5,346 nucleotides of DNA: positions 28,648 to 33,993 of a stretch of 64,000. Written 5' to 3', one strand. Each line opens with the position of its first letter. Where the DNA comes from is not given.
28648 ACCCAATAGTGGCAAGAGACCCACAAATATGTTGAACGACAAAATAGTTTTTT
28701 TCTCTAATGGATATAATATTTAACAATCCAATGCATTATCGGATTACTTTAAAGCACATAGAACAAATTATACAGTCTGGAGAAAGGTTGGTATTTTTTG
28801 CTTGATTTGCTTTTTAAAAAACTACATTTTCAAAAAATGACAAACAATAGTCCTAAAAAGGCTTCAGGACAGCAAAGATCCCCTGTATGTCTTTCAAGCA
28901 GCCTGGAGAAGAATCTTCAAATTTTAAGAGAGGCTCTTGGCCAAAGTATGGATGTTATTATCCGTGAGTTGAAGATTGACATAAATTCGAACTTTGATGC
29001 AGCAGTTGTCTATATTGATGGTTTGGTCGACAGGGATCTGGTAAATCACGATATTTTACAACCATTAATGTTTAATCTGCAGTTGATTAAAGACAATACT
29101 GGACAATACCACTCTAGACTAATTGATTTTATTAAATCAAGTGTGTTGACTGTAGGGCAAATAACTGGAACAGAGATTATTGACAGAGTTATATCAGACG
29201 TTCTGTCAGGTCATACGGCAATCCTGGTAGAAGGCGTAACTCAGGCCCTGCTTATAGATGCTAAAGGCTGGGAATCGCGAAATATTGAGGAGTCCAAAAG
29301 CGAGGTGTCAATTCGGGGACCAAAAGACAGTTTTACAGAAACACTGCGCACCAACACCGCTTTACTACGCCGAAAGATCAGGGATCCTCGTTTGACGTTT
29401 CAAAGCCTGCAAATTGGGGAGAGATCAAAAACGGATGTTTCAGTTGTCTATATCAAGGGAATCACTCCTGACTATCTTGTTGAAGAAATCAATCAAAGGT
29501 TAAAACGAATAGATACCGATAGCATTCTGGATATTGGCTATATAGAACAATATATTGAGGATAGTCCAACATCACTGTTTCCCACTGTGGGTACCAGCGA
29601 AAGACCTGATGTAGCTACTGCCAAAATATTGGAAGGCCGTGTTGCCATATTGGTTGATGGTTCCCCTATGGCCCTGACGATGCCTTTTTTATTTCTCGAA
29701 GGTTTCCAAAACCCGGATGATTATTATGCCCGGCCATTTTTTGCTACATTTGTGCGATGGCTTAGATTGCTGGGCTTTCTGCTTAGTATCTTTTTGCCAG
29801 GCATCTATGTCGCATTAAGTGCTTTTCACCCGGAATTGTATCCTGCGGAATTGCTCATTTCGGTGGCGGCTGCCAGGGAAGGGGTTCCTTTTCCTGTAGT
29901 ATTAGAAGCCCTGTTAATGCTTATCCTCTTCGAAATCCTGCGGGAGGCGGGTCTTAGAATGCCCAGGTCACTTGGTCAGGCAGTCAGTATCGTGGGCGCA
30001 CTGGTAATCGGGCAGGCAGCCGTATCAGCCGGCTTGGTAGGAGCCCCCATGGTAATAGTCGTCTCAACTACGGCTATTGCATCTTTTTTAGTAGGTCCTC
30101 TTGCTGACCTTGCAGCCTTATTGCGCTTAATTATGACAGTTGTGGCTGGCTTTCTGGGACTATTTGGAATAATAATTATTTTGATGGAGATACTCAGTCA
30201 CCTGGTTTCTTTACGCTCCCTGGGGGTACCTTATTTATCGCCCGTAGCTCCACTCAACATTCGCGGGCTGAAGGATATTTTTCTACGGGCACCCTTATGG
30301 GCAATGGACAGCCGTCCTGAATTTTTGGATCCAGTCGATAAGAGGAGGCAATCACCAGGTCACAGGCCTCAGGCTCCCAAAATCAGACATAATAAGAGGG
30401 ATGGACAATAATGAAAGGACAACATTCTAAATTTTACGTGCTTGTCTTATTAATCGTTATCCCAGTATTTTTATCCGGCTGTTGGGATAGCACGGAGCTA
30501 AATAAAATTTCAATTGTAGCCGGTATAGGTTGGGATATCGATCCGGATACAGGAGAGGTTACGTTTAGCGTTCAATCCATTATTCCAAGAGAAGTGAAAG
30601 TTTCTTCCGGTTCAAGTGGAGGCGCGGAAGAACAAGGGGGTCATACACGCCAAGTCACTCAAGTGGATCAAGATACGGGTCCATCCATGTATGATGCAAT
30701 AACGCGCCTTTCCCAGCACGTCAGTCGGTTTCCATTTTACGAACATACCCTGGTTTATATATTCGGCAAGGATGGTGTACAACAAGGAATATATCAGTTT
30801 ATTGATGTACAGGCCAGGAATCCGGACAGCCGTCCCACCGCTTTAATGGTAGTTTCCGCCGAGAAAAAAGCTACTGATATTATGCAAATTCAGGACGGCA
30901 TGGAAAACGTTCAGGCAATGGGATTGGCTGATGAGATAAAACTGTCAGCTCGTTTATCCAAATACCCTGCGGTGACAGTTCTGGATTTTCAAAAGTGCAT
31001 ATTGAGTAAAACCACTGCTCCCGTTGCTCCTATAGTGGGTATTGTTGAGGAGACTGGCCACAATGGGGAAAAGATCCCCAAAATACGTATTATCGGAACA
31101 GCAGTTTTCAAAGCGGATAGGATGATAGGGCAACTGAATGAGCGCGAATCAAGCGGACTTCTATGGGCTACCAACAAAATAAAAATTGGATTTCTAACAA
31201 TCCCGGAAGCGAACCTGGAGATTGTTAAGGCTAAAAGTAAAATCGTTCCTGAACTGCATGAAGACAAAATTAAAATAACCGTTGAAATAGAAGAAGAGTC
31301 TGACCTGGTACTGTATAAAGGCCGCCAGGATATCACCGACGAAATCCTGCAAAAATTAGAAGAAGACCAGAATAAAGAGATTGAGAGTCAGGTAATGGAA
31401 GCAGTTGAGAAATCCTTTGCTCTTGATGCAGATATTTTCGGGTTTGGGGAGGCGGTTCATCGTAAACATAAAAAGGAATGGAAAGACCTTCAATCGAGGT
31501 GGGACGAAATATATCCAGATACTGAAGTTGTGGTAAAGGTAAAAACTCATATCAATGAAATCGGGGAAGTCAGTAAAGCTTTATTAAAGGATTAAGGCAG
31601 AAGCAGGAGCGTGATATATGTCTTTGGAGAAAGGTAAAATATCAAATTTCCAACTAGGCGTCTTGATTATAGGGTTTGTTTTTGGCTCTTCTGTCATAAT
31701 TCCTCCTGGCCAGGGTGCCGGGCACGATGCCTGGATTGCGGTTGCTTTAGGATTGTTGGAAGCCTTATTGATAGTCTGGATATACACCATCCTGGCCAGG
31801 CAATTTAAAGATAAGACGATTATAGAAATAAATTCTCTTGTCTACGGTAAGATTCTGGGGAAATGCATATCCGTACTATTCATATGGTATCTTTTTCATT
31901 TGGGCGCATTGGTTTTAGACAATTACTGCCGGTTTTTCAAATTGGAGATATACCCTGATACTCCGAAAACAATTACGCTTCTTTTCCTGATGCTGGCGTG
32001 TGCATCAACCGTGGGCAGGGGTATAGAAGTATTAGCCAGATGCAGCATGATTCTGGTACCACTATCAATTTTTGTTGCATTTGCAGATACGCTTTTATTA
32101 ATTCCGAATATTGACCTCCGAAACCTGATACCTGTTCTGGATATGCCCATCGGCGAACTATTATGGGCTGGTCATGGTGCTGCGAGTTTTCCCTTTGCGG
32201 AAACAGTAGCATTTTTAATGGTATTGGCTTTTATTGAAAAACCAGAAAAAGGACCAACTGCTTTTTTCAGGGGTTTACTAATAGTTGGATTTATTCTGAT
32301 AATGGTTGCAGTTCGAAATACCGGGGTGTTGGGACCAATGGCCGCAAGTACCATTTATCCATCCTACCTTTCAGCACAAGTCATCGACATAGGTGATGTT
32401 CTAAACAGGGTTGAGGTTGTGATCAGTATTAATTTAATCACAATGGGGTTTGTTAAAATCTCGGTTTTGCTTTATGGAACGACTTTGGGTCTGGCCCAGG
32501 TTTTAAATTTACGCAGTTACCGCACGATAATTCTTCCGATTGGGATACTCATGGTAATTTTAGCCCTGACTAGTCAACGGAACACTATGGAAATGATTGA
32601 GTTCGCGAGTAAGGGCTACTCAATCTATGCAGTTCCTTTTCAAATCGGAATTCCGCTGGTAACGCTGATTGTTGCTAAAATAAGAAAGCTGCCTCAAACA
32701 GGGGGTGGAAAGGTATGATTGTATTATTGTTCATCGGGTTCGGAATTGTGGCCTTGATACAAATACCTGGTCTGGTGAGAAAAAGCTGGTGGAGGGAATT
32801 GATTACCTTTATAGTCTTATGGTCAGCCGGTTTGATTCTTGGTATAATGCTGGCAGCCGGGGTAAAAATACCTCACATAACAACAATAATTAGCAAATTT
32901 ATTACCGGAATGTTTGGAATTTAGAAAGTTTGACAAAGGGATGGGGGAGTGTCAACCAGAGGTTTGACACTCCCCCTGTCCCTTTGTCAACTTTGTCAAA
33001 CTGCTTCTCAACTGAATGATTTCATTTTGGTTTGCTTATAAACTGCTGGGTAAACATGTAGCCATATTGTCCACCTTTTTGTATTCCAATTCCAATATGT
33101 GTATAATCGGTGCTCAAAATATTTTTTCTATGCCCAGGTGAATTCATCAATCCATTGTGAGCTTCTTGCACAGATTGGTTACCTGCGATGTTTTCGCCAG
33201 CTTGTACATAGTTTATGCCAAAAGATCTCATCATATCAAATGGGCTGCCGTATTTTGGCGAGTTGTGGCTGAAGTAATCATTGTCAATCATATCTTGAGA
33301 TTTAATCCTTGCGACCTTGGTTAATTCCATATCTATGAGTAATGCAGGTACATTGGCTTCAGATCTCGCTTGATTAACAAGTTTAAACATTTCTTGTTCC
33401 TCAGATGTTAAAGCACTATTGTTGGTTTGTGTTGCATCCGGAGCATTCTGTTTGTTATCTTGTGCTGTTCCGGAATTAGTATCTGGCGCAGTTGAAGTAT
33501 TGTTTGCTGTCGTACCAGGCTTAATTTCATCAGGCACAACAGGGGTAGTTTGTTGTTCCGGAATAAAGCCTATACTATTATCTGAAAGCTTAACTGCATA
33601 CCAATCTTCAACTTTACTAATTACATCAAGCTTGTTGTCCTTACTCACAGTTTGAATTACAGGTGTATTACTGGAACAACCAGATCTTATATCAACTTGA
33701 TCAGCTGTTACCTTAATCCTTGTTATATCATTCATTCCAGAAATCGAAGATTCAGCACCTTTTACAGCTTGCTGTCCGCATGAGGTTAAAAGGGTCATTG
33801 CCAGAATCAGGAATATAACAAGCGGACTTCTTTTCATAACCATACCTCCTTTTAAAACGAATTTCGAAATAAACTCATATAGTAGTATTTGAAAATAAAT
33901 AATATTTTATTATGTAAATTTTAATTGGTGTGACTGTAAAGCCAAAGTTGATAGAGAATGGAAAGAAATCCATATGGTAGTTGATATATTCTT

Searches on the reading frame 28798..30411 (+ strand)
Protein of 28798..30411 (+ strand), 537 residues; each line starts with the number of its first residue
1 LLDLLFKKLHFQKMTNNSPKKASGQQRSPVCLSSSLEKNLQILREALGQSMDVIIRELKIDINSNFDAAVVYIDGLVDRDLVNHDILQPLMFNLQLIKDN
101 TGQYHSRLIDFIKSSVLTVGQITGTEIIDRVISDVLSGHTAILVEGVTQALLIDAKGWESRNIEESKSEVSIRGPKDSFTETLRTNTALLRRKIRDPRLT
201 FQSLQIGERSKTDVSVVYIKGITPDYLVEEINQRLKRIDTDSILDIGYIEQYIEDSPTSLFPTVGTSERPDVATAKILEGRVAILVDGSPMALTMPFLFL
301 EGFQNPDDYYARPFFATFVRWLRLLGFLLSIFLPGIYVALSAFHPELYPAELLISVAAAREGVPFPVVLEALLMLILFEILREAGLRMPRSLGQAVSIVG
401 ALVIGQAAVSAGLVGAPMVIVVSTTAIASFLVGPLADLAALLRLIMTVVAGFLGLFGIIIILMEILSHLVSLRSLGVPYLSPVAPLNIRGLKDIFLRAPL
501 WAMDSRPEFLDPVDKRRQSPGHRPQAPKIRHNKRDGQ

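Call 12: search_protein_families(library=pfam, proteins=[window:28798-30411:+], max_evalue=0.00001)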
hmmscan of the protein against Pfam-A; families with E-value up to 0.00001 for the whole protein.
window:28798-30411:+ (537 aa): 1 family
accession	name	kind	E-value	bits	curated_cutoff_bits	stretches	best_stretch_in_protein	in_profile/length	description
PF03323.18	GerA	-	4.2e-184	612.9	27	1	42-508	2-465/466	Bacillus/Clostridium GerA spore germination protein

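Call 46: find_homologous_proteins(query=window:28798-30411:+, max_evalue=1e-50)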
Query window:28798-30411:+ (537 aa): 7498 proteins with E <= 1e-50 among 8000 candidates; the best 120 are listed.
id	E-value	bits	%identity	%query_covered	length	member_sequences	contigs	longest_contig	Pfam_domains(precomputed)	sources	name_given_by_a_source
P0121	0.0e+0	1135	100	98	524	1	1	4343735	PF03323.19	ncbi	-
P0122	4.7e-291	984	84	100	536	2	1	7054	PF03323.19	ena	-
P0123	1.5e-280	949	81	100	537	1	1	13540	PF03323.19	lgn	-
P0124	2.3e-278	942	81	99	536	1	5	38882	PF03323.19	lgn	-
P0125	2.3e-276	935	80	100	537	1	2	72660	PF03323.19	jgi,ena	-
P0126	2.6e-275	932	79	100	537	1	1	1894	PF03323.19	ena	-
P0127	3.5e-272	922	78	100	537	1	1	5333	PF03323.19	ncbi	-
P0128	7.5e-272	921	78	99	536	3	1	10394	PF03323.19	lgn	-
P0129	1.4e-271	920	81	97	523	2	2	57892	PF03323.19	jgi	-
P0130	2.5e-271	919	78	100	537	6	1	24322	PF03323.19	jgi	-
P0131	3.5e-271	918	78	100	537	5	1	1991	PF03323.19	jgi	-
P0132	3.8e-270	915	79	99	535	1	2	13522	PF03323.19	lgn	-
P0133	2.2e-268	909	78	97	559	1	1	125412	PF03323.19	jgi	-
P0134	6.5e-268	908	77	100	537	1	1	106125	PF03323.19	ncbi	-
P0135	1.0e-267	907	78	100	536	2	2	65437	PF03323.19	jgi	-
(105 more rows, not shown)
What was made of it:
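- Tried and rejected: Its best named GerA relatives are Syntrophomonadaceae at 68% (call 46).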

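Call 47: find_encoding_contigs(protein=P0121, flank=10000, max_places=3)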
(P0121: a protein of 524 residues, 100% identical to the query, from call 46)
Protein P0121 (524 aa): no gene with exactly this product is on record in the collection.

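Call 57: find_encoding_contigs(protein=P0402, flank=10000, max_places=3)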
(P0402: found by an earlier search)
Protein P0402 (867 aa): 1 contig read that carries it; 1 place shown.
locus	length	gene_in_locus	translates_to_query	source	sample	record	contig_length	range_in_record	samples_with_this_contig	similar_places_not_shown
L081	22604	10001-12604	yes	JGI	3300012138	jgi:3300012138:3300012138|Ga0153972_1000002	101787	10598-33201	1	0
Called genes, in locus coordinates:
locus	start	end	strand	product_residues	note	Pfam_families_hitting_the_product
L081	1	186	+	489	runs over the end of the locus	PF00070:Pyr_redox (faint), PF00890:FAD_binding_2 (weak), PF01134:GIDA (faint), PF01266:DAO (faint), PF03486:HI0933_like (weak), PF07992:Pyr_redox_2 (faint), PF12831:FAD_oxidored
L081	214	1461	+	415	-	PF00465:Fe-ADH, PF13685:Fe-ADH_2, PF25137:ADH_Fe_C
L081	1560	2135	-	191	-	-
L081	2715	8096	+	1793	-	PF07963:N_methyl (weak), PF07581:Glug (faint)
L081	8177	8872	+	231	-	-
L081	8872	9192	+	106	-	-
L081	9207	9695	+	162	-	-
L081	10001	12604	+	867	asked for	PF21423:AhtL-like_1st, PF00384:Molybdopterin, PF01568:Molydop_binding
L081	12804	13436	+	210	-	PF00037:Fer4 (faint), PF12837:Fer4_6 (faint), PF12838:Fer4_7 (weak), PF13247:Fer4_11, PF13237:Fer4_10 (weak), PF13620:CarboxypepD_reg, PF13715:CarbopepD_reg_2 (weak), PF17210:SdrD_B (weak), +1 more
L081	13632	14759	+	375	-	PF02633:Creatininase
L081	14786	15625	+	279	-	PF13292:DXP_synthase_N (faint), PF00456:Transketolase_N, PF00676:E1_dh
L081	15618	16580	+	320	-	PF02779:Transket_pyr, PF02780:Transketolase_C, PF22613:Transketolase_C_1 (weak)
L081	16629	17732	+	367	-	PF00465:Fe-ADH, PF25137:ADH_Fe_C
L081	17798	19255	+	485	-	PF11794:HpaB_N, PF03241:HpaB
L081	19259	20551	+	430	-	PF02550:AcetylCoA_hydro, PF13336:AcetylCoA_hyd_C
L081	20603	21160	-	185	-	PF21758:LpdD_chaperone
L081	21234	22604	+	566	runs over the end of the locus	PF00496:SBP_bac_5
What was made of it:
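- An LpdD-like gallate-decarboxylase component lies about 7 kb from the 88%-identical homologue in L081 (call 57).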

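Call 58: find_encoding_contigs(protein=P0404, flank=10000, max_places=3)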
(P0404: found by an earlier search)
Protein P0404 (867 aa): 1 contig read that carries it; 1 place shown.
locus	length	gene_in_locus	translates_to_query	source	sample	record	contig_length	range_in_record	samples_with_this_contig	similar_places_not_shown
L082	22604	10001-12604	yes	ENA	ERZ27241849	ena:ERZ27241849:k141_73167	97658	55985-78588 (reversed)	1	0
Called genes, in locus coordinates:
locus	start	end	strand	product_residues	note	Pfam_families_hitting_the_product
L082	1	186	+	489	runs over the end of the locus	PF00070:Pyr_redox (faint), PF00890:FAD_binding_2 (weak), PF01134:GIDA (faint), PF01266:DAO (faint), PF03486:HI0933_like (weak), PF07992:Pyr_redox_2 (faint), PF12831:FAD_oxidored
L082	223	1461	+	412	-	PF00465:Fe-ADH, PF13685:Fe-ADH_2, PF25137:ADH_Fe_C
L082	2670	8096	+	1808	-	PF07963:N_methyl (weak), PF07581:Glug (faint)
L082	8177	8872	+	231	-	-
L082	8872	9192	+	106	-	-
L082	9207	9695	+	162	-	-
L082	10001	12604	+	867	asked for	PF21423:AhtL-like_1st, PF00384:Molybdopterin, PF01568:Molydop_binding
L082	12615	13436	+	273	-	PF00037:Fer4 (faint), PF12797:Fer4_2 (faint), PF12837:Fer4_6 (faint), PF13247:Fer4_11, PF12838:Fer4_7 (weak), PF13237:Fer4_10 (weak), PF13620:CarboxypepD_reg, PF13715:CarbopepD_reg_2 (weak), +2 more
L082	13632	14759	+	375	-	PF02633:Creatininase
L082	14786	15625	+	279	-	PF13292:DXP_synthase_N (faint), PF00456:Transketolase_N, PF00676:E1_dh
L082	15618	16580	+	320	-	PF02779:Transket_pyr, PF02780:Transketolase_C, PF22613:Transketolase_C_1 (weak)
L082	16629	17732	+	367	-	PF00465:Fe-ADH, PF25137:ADH_Fe_C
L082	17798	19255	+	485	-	PF11794:HpaB_N, PF03241:HpaB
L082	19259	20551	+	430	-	PF02550:AcetylCoA_hydro, PF13336:AcetylCoA_hyd_C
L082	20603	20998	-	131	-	PF21758:LpdD_chaperone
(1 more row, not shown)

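Call 60: find_encoding_contigs(protein=P0399, flank=10000, max_places=3)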
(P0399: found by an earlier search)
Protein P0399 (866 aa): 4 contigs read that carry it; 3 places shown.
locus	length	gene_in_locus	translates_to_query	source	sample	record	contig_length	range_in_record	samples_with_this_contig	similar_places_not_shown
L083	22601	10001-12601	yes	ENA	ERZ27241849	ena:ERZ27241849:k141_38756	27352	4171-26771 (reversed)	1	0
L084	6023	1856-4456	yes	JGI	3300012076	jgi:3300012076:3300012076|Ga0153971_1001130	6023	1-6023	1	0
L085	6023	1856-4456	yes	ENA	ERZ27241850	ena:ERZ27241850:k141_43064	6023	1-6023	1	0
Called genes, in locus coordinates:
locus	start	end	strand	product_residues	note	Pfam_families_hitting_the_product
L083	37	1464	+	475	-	PF08245:Mur_ligase_M, PF02875:Mur_ligase_C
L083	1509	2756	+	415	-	PF06838:Met_gamma_lyase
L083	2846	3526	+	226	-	PF09560:Spore_YunB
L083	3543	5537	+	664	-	PF22745:Nlig-Ia, PF01653:DNA_ligase_aden, PF03120:OB_DNA_ligase, PF03119:DNA_ligase_ZBD, PF14520:HHH_5 (weak), PF12826:HHH_2, PF14520:HHH_5 (weak), PF00533:BRCT, +1 more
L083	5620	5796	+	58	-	-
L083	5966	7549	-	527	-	-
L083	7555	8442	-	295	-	PF00005:ABC_tran, PF13304:AAA_21 (weak), PF13732:DrrA1-3_C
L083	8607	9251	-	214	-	PF00440:TetR_N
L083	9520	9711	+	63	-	-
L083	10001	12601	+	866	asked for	PF21423:AhtL-like_1st, PF00384:Molybdopterin, PF01568:Molydop_binding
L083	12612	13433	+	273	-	PF00037:Fer4 (faint), PF12797:Fer4_2 (faint), PF13187:Fer4_9 (weak), PF13237:Fer4_10 (weak), PF13247:Fer4_11, PF12838:Fer4_7 (weak), PF13620:CarboxypepD_reg, PF17210:SdrD_B (weak), +2 more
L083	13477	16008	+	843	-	PF21423:AhtL-like_1st, PF00384:Molybdopterin, PF01568:Molydop_binding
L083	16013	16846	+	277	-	PF13247:Fer4_11, PF13620:CarboxypepD_reg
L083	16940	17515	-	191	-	PF02441:Flavoprotein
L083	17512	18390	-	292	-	PF16924:DpaA_N, PF02826:2-Hacid_dh_C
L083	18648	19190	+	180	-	PF00857:Isochorismatase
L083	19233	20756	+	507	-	PF13541:ChlI, PF00158:Sigma54_activat (weak), PF00493:MCM (faint), PF01078:Mg_chelatase, PF07728:AAA_5, PF13335:Mg_chelatase_C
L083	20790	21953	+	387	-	PF22025:ThiI_fer, PF06508:QueC (faint), PF02926:THUMP, PF02568:ThiI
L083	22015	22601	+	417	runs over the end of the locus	PF00994:MoCF_biosynth, PF18146:CinA_KH, PF02464:CinA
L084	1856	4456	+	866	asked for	PF21423:AhtL-like_1st, PF00384:Molybdopterin, PF01568:Molydop_binding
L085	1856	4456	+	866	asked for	PF21423:AhtL-like_1st, PF00384:Molybdopterin, PF01568:Molydop_binding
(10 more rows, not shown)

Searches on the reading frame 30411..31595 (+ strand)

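Call 12: search_protein_families(library=pfam, proteins=[window:30411-31595:+], max_evalue=0.00001)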
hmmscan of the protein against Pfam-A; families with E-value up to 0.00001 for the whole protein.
window:30411-31595:+ (394 aa): 2 families
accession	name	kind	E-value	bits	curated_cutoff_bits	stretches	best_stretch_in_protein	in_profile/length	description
PF05504.16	Spore_GerAC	-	5.4e-42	144.2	23.6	1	229-385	2-167/167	Spore germination B3/ GerAC like, C-terminal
PF25198.1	Spore_GerAC_N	-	3.3e-34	118.7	27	1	26-210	1-175/176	Spore germination protein N-terminal domain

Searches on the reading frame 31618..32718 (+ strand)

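Call 12: search_protein_families(library=pfam, proteins=[window:31618-32718:+], max_evalue=0.00001)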
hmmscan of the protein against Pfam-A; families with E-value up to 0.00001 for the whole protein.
window:31618-32718:+ (366 aa): 1 family
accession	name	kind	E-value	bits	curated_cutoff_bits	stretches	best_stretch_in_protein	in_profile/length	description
PF03845.19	Spore_permease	-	3.6e-50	171.1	23.4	1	7-322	1-319/321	Spore germination protein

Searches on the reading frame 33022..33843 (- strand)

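Call 13: search_protein_families(library=pfam, proteins=[window:33022-33843:-], max_evalue=0.00001)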
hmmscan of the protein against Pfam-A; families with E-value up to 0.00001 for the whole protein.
window:33022-33843:- (273 aa): 1 family
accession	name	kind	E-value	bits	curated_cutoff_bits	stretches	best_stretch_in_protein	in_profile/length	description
PF00188.32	CAP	-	1.2e-21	78.2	21.1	1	154-268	2-117/117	Cysteine-rich secretory protein family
